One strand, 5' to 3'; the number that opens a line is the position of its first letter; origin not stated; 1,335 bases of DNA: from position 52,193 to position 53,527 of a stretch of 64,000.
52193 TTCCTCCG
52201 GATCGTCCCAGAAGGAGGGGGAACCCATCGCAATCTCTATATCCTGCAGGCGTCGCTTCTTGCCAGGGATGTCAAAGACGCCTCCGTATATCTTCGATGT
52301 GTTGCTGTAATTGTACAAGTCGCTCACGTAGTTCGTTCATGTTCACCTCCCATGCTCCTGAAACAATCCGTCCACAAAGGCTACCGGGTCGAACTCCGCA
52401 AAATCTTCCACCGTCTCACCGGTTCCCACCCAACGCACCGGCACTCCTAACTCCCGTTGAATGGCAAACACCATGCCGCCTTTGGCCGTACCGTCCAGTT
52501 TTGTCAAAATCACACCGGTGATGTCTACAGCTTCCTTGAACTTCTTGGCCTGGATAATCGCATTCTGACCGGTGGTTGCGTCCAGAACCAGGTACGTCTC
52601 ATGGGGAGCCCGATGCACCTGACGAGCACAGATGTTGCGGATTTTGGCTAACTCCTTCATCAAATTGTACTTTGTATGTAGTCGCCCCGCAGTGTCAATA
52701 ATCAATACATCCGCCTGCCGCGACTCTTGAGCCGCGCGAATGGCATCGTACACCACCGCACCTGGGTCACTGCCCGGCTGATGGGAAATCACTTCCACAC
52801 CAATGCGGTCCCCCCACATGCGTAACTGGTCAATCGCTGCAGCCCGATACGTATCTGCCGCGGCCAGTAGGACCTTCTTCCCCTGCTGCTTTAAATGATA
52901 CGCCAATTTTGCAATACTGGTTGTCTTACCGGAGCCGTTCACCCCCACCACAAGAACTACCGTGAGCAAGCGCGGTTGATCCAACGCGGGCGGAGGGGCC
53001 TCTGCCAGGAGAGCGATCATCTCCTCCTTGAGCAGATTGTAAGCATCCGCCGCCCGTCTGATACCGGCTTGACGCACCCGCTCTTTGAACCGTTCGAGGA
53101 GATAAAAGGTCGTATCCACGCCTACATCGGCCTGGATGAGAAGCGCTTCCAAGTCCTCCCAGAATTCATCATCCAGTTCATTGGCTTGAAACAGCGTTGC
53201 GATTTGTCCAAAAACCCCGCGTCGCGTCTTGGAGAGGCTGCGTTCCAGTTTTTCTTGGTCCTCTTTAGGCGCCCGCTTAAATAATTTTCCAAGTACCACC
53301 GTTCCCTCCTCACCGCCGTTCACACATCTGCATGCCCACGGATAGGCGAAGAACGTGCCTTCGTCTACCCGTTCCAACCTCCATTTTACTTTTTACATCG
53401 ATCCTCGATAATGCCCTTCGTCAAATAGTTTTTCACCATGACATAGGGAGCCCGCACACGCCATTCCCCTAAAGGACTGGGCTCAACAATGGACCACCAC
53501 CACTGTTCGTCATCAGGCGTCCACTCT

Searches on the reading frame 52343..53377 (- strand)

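Call 49: search_protein_families(library=pfam, proteins=[window:52343-53377:-])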
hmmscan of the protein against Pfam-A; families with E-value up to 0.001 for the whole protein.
window:52343-53377:- (344 aa): 16 families
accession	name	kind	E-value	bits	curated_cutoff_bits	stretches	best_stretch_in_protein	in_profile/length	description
PF00448.28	SRP54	-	1.1e-77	260.5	22.7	1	139-339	2-195/196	SRP54-type protein, GTPase domain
PF02881.24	SRP54_N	-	3.9e-13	49.8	22.4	1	58-120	4-75/75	SRP54-type protein, helical bundle domain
PF13401.12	AAA_22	-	1.4e-07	32.4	27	1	140-251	7-111/130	AAA domain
PF01656.29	CbiA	-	2.1e-07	31.4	25.4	1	148-313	9-104/125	CobQ/CobB/MinD/ParA nucleotide binding domain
PF13604.12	AAA_30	-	2.8e-07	30.9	27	1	140-236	20-103/191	AAA domain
PF13191.12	AAA_16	-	4.7e-06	27.6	32.6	1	135-267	22-140/167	AAA ATPase domain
PF13245.12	AAA_19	-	3.6e-05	24.4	25.1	1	139-244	12-115/134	AAA domain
PF02492.25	cobW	-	4.4e-05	23.6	20.7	1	140-297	2-156/180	CobW/HypB/UreG, nucleotide-binding domain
PF00005.33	ABC_tran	-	6.8e-05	23.9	25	1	140-224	13-87/137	ABC transporter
PF25199.1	nSTAND_NTPase5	-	7.5e-05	23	34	1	132-177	35-81/145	Novel STAND NTPase 5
PF03308.22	MeaB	-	0.00015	21.3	23.1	0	140-177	35-72/273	Methylmalonyl Co-A mutase-associated GTPase MeaB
PF13614.12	AAA_31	-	0.00019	21.8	27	1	148-180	12-44/177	AAA domain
PF13481.12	AAA_25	-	0.00025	21.2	27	0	115-234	7-156/195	AAA domain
PF02374.21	ArsA_ATPase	-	0.00044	20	24.3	0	139-175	2-38/305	Anion-transporting ATPase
PF20720.3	nSTAND3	-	0.00076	19.7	27.2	0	140-172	19-51/155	Novel STAND NTPase 3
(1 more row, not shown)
